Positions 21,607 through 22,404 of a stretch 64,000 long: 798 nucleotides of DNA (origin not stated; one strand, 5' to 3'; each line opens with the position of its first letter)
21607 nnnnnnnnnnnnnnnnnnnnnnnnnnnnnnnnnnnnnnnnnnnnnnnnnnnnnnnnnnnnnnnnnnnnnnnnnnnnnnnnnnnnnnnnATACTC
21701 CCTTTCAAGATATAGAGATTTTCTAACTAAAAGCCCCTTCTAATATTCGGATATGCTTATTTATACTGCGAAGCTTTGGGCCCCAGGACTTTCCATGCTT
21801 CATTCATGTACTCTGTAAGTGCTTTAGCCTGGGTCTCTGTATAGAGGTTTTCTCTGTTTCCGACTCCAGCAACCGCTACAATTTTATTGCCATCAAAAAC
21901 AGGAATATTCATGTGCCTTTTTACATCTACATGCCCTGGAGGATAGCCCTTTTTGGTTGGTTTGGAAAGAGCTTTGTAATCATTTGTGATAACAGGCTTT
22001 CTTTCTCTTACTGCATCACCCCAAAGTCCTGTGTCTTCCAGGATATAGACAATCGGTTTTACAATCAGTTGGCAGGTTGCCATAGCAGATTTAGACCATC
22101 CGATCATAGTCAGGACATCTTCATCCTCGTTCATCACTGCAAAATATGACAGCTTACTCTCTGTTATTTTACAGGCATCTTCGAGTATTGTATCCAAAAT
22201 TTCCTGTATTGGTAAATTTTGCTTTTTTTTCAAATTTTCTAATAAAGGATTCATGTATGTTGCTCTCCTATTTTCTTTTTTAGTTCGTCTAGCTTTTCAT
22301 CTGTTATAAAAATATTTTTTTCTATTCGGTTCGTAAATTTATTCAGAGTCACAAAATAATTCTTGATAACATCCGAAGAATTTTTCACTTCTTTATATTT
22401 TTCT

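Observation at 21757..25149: Translationally coupled TPR / 97-aa / soluble MCP-signalling-domain / GAF operon with no CheA or CheW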

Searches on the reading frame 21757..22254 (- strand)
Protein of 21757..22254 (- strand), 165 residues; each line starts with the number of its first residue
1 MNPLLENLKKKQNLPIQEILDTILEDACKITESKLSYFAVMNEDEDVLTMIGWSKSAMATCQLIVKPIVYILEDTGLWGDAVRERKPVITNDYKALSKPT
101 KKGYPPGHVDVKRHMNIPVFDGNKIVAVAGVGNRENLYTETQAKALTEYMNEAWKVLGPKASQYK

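Call 4: search_protein_families(library=pfam, proteins=[window:21757-22254:-], max_evalue=0.1)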
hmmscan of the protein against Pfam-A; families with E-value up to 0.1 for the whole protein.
window:21757-22254:- (165 aa): 4 families
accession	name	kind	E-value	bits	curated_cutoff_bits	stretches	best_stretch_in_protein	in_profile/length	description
PF13185.12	GAF_2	-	1e-25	90.9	28.6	1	15-156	3-134/136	GAF domain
PF01590.32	GAF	-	3.2e-05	24.9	22.4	1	16-154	2-130/133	GAF domain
PF14338.12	Mrr_N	-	0.06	13.9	29.5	1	1-67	5-70/87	Mrr N-terminal domain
PF15714.11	SpoVT_C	-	0.082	13.4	27.5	0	116-153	20-56/128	Stage V sporulation protein T C-terminal, transcription factor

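Call 8: search_protein_families(library=ncbifam, proteins=[window:21757-22254:-], max_evalue=0.01)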
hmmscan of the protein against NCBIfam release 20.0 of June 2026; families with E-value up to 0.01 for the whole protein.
window:21757-22254:- (165 aa): 0 families

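Call 16: find_homologous_proteins(query=window:21760-22254:-, max_evalue=0.00001)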
Query window:21760-22254:- (165 aa): 282 proteins with E <= 0.00001 among 300 candidates; the best 120 are listed.
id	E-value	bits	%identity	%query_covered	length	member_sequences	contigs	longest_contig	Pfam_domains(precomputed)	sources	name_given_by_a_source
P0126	1.9e-105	368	100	100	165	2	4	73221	PF13185.13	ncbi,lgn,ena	-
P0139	4.2e-80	285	78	97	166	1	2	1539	PF13185.13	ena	-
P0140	4.5e-69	249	67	95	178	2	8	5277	PF13185.13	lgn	-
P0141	5.1e-69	249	68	97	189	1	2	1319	PF13185.13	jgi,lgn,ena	-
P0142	2.5e-62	227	61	95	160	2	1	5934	PF13185.13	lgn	-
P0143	4.0e-60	220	61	95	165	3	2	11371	PF13185.13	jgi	-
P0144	3.5e-59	217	58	97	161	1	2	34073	PF13185.13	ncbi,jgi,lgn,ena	-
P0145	1.3e-58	215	58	97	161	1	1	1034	PF13185.13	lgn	-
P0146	3.9e-58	214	59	97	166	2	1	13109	PF13185.13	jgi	jgi:hypothetical protein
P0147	5.9e-58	213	59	97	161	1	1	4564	PF13185.13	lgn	-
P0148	2.0e-57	212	60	95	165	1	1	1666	PF13185.13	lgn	-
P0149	5.0e-57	210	57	97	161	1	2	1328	PF13185.13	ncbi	-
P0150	1.3e-56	209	58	97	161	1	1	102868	PF13185.13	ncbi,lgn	-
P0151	2.3e-56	208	59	97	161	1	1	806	PF13185.13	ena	-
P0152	2.6e-56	208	60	95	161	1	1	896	PF13185.13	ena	-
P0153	3.4e-56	208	58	97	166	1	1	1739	PF13185.13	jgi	jgi:two-component system, OmpR family, phosphate regulon sensor histidine kinase PhoR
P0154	3.9e-56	207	60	95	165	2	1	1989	PF13185.13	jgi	-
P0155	8.4e-56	206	59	95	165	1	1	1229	PF13185.13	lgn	-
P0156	1.5e-55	206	59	93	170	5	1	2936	PF13185.13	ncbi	-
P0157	1.7e-55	205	61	95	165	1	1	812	PF13185.13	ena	-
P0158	1.8e-55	205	58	97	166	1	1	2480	PF13185.13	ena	-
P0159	1.8e-55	205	55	98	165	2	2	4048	PF13185.13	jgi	jgi:hypothetical protein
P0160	2.3e-55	205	59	97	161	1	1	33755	PF13185.13,PF01590.33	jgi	-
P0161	2.3e-55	205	59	97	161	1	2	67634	PF13185.13,PF01590.33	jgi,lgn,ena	-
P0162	3.8e-55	204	58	95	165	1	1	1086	PF13185.13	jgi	jgi:GAF domain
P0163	4.6e-55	204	59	95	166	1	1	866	PF13185.13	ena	-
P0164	5.4e-55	204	58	96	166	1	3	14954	PF13185.13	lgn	-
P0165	6.1e-55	203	62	88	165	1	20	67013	PF13185.13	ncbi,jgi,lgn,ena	ncbi:MAG: GAF domain-containing protein [Terracidiphilus sp.]|jgi:hypothetical protein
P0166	1.1e-54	203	58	93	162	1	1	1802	PF13185.13,PF01590.33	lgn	-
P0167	1.6e-54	202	59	95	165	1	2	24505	PF13185.13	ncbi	-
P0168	1.7e-54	202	64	86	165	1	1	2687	PF13185.13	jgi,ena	-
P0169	2.2e-54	202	58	95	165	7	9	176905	PF13185.13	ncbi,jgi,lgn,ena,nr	ncbi:hypothetical protein SBA2_10010 [Acidobacteriia bacterium SbA2]|nr:hypothetical protein SBA2_10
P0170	2.6e-54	201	60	95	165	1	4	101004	PF13185.13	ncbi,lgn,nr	ncbi:MAG: GAF domain-containing protein [Anaerolineaceae bacterium]|nr:GAF domain-containing protein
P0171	2.6e-54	201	60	93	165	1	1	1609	PF13185.13,PF01590.33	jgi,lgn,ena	-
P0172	2.7e-54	201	62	88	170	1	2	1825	PF13185.13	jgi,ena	jgi:hypothetical protein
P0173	3.1e-54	201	60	95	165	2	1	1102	PF13185.13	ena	-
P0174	3.3e-54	201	59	95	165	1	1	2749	PF13185.13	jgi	jgi:GAF domain-containing protein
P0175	4.9e-54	201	62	90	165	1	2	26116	PF13185.13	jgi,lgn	jgi:hypothetical protein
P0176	4.9e-54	201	62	88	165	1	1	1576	PF13185.13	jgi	jgi:hypothetical protein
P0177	6.0e-54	200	58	97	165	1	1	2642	PF13185.13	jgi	jgi:hypothetical protein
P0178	6.1e-54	200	62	88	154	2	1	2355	PF13185.13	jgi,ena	-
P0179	6.4e-54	200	56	93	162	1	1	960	PF13185.13,PF01590.33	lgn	-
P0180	6.7e-54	200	56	95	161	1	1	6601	PF13185.13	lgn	-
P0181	7.2e-54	200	58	95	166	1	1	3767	PF13185.13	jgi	jgi:hypothetical protein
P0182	7.7e-54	200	57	97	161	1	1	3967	PF13185.13,PF01590.33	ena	-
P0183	9.4e-54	200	60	95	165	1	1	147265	PF13185.13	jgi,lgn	jgi:hypothetical protein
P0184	1.1e-53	199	56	94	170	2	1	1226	PF13185.13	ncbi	-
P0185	1.1e-53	199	60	88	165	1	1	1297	PF13185.13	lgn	-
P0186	1.2e-53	199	56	95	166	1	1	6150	PF13185.13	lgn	-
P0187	1.2e-53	199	59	97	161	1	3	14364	PF13185.13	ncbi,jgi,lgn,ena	-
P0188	1.9e-53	199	57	97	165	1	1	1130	PF13185.13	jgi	jgi:GAF domain-containing protein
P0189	2.1e-53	199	58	95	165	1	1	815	PF13185.13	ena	-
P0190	2.1e-53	198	59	95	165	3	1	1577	PF13185.13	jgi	jgi:two-component system phosphate regulon sensor histidine kinase PhoR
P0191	2.2e-53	198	55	95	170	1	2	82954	PF13185.13,PF01590.33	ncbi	-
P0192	2.5e-53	198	59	95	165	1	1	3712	PF13185.13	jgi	jgi:hypothetical protein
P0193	2.6e-53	198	60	91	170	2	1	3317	PF13185.13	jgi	jgi:hypothetical protein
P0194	2.9e-53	198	56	95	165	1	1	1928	PF13185.13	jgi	jgi:hypothetical protein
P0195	3.1e-53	198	58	95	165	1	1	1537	PF13185.13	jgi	jgi:hypothetical protein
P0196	3.2e-53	198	59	95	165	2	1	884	PF13185.13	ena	-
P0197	3.6e-53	198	62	88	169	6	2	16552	PF13185.13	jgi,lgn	jgi:GAF domain-containing protein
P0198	3.8e-53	198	57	95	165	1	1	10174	PF13185.13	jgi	jgi:hypothetical protein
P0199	5.8e-53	197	58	95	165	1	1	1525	PF13185.13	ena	-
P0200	6.0e-53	197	57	97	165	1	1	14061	PF13185.13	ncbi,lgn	-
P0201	8.6e-53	197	55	95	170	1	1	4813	PF13185.13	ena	-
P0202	8.9e-53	196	62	88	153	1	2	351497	PF13185.13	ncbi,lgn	-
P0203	1.1e-52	196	62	88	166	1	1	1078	PF13185.13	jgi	jgi:two-component system phosphate regulon sensor histidine kinase PhoR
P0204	1.1e-52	196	59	93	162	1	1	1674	PF13185.13,PF01590.33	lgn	-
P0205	1.1e-52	196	62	88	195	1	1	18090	PF13185.13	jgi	jgi:hypothetical protein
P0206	1.1e-52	196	57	93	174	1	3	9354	PF13185.13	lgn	-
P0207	1.3e-52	196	56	93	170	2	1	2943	PF13185.13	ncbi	-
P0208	2.1e-52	195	54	97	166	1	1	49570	PF13185.13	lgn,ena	-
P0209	2.5e-52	195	59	85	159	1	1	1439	PF13185.13,PF01590.33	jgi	jgi:two-component system, OmpR family, phosphate regulon sensor histidine kinase PhoR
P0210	2.6e-52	195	57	95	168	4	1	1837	PF13185.13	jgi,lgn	-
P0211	3.9e-52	194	56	86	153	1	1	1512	PF13185.13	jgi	jgi:two-component system, OmpR family, phosphate regulon sensor histidine kinase PhoR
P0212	5.3e-52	194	61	90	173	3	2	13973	PF13185.13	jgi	jgi:hypothetical protein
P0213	5.4e-52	194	58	91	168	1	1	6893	PF13185.13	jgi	-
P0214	5.5e-52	194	56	93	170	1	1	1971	PF13185.13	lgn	-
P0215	6.1e-52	194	58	95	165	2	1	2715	PF13185.13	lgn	-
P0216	6.2e-52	194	53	96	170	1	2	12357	PF13185.13,PF01590.33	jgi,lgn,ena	jgi:GAF domain-containing protein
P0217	6.4e-52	194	57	93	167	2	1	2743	PF13185.13,PF01590.33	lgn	-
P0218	7.1e-52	194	56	93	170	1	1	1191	PF13185.13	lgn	-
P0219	7.3e-52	193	55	93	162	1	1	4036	PF13185.13,PF01590.33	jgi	jgi:two-component system, OmpR family, phosphate regulon sensor histidine kinase PhoR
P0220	1.0e-51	193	56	93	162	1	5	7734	PF13185.13,PF01590.33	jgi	jgi:GAF domain-containing protein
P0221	1.0e-51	193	61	82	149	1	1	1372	PF13185.13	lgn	-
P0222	1.2e-51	193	58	93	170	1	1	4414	PF13185.13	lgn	-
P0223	1.3e-51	193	56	93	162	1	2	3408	PF13185.13,PF01590.33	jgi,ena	-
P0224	1.5e-51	192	55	97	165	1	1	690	PF13185.13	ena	-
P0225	1.6e-51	192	55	97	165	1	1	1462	PF13185.13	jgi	jgi:two-component system, OmpR family, phosphate regulon sensor histidine kinase PhoR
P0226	2.0e-51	192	58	95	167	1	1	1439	PF13185.13,PF01590.33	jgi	-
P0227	2.2e-51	192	56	93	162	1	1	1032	PF13185.13,PF01590.33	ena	-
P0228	2.4e-51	192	54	95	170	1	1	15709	PF13185.13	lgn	-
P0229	2.5e-51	192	56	95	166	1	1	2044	PF13185.13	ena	-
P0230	2.7e-51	192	53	95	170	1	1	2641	PF13185.13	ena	-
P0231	3.9e-51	191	56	93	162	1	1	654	PF13185.13,PF01590.33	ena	-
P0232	4.0e-51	191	58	94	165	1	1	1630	PF13185.13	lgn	-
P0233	4.6e-51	191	56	93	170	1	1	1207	PF13185.13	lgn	-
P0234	4.8e-51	191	61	88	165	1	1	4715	PF13185.13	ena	-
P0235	4.9e-51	191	56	91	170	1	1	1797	PF13185.13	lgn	-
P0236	5.3e-51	191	55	95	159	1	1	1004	PF13185.13,PF01590.33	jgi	jgi:two-component system, OmpR family, phosphate regulon sensor histidine kinase PhoR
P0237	5.6e-51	191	59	88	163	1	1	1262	PF13185.13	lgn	-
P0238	7.8e-51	190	56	93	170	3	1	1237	PF13185.13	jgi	jgi:transcriptional regulator with GAF, ATPase, and Fis domain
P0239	9.9e-51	190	52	95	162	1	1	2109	PF13185.13,PF01590.33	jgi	jgi:GAF domain-containing protein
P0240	1.4e-50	189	56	95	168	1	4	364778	PF13185.13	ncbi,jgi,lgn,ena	-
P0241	1.5e-50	189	55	95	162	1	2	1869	PF13185.13,PF01590.33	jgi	jgi:GAF domain-containing protein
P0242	1.8e-50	189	55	93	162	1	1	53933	PF13185.13,PF01590.33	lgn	-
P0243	1.8e-50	189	56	95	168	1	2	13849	PF13185.13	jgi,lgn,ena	-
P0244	2.1e-50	189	54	95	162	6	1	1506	PF13185.13,PF01590.33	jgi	jgi:GAF domain-containing protein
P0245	2.1e-50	189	53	93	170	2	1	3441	PF13185.13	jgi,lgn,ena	-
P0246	2.5e-50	188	59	85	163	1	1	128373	PF13185.13,PF01590.33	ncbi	-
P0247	2.9e-50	188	55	95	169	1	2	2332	PF13185.13,PF01590.33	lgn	-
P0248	2.9e-50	188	54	93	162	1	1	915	PF13185.13,PF01590.33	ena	-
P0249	3.4e-50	188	52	95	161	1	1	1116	PF13185.13,PF01590.33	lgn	-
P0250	3.6e-50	188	55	94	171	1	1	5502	PF13185.13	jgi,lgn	jgi:GAF domain-containing protein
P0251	3.7e-50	188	55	93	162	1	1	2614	PF13185.13,PF01590.33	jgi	jgi:GAF domain-containing protein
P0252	3.9e-50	188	57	93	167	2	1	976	PF13185.13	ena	-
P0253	4.0e-50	188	55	93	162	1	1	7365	PF13185.13,PF01590.33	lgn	-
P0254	4.9e-50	188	54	93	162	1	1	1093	PF13185.13,PF01590.33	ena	-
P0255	5.8e-50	187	55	93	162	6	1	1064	PF13185.13,PF01590.33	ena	-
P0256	6.3e-50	187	54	97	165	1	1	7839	PF13185.13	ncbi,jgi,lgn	-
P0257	6.6e-50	187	58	95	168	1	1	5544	PF13185.13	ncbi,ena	-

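Call 17: find_encoding_contigs(protein=P0140, flank=6000, max_places=3)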
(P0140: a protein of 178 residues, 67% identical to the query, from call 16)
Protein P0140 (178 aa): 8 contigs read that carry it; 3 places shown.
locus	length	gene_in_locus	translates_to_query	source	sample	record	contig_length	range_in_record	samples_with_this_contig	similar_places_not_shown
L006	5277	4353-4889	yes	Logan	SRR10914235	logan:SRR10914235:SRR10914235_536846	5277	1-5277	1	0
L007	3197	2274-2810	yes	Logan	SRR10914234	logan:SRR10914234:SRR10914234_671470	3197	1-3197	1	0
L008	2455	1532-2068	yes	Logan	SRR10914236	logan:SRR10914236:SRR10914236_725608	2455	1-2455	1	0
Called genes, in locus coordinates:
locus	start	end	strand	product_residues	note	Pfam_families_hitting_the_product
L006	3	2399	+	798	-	?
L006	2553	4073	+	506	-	PF00515:TPR_1 (faint), PF07719:TPR_2 (faint), PF13424:TPR_12 (faint), PF13428:TPR_14 (faint)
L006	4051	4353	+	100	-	-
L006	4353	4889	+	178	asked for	PF13185:GAF_2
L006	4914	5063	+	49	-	-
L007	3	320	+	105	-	?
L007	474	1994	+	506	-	PF00515:TPR_1 (faint), PF07719:TPR_2 (faint), PF13424:TPR_12 (faint), PF13428:TPR_14 (faint)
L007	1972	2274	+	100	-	-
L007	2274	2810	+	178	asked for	PF13185:GAF_2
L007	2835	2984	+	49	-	-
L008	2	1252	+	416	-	?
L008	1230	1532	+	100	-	-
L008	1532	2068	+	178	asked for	PF13185:GAF_2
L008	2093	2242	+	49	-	-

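Call 18: find_encoding_contigs(protein=P0143, flank=6000, max_places=2)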
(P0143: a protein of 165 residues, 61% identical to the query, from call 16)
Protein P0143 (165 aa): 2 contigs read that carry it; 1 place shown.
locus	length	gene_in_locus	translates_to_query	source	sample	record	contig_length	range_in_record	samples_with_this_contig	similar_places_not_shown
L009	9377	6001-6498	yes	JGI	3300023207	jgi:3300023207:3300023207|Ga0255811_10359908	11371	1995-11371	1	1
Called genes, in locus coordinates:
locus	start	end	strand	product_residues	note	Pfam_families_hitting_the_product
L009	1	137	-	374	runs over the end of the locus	PF13545:HTH_Crp_2, PF01022:HTH_5, PF12840:HTH_20 (weak)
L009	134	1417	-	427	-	PF05977:MFS_3, PF07690:MFS_1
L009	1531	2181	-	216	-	PF00072:Response_reg, PF04545:Sigma70_r4 (faint), PF08281:Sigma70_r4_2 (weak), PF00196:GerE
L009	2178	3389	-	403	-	PF07730:HisKA_3, PF13581:HATPase_c_2 (weak), PF02518:HATPase_c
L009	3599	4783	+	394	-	PF04140:ICMT (weak), PF04191:PEMT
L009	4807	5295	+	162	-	PF01292:Ni_hydr_CYTB, PF14358:DUF4405 (faint)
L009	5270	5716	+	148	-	PF04191:PEMT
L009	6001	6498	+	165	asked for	PF13185:GAF_2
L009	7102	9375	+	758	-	?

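Call 19: find_encoding_contigs(protein=P0144, flank=6000, max_places=2)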
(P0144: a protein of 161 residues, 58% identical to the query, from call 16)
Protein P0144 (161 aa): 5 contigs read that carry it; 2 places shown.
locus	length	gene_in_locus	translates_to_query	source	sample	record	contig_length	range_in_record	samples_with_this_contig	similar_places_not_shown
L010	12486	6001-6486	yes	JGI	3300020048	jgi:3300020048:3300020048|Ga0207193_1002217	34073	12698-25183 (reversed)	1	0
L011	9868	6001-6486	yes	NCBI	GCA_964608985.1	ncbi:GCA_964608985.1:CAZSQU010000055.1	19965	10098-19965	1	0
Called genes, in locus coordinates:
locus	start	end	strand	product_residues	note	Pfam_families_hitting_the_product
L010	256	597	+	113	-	PF18899:DUF5655, PF08818:DUF1801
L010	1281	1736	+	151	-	PF00583:Acetyltransf_1, PF13673:Acetyltransf_10 (weak), PF13508:Acetyltransf_7, PF08445:FR47 (weak)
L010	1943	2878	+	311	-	PF02567:PhzC-PhzF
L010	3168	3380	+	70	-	PF19807:DUF6290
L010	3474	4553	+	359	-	PF00251:Glyco_hydro_32N (faint), PF04041:Glyco_hydro_130 (faint)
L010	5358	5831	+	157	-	-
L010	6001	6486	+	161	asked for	PF13185:GAF_2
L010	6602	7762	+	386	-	PF00015:MCPsignal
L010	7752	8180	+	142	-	PF04304:DUF454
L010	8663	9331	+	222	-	PF00753:Lactamase_B, PF19583:ODP (faint)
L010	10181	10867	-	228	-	PF00912:Transgly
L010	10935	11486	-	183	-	PF07603:Lcl_C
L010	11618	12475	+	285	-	-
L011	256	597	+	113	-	PF18899:DUF5655, PF08818:DUF1801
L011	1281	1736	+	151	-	PF00583:Acetyltransf_1, PF13673:Acetyltransf_10 (weak), PF13508:Acetyltransf_7, PF08445:FR47 (weak)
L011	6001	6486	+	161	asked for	PF13185:GAF_2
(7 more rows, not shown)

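Call 24: find_encoding_contigs(protein=P0169, flank=5000, max_places=3)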
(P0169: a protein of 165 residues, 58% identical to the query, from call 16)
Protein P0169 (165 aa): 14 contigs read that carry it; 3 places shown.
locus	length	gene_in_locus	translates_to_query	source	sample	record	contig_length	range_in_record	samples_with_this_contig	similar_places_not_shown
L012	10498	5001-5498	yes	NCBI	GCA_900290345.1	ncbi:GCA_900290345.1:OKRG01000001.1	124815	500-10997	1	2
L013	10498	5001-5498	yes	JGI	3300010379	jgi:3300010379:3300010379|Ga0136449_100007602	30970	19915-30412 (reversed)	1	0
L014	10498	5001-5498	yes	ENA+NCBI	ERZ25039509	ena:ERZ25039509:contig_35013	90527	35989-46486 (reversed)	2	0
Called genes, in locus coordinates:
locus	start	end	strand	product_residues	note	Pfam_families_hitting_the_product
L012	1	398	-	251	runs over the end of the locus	PF01987:AIM24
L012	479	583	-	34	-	-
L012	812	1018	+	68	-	-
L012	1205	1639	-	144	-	PF07366:SnoaL, PF12680:SnoaL_2 (weak)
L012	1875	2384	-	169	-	PF13577:SnoaL_4 (weak), PF13474:SnoaL_3, PF14534:DUF4440, PF12680:SnoaL_2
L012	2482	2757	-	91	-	PF14026:SCO4226-like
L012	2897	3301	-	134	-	-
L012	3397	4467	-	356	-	PF21320:WHD_Rv2258c, PF13489:Methyltransf_23, PF13847:Methyltransf_31, PF08241:Methyltransf_11, PF08242:Methyltransf_12, PF13649:Methyltransf_25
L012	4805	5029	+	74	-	-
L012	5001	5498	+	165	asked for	PF13185:GAF_2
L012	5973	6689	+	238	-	PF08713:DNA_alkylation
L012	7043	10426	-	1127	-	PF02743:dCache_1, PF08447:PAS_3, PF00989:PAS, PF08448:PAS_4, PF13426:PAS_9, PF00512:HisKA, PF02518:HATPase_c, PF00072:Response_reg, +3 more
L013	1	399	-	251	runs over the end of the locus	PF01987:AIM24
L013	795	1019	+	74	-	-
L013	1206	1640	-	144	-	PF07366:SnoaL, PF12680:SnoaL_2 (weak)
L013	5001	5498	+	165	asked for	PF13185:GAF_2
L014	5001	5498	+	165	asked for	PF13185:GAF_2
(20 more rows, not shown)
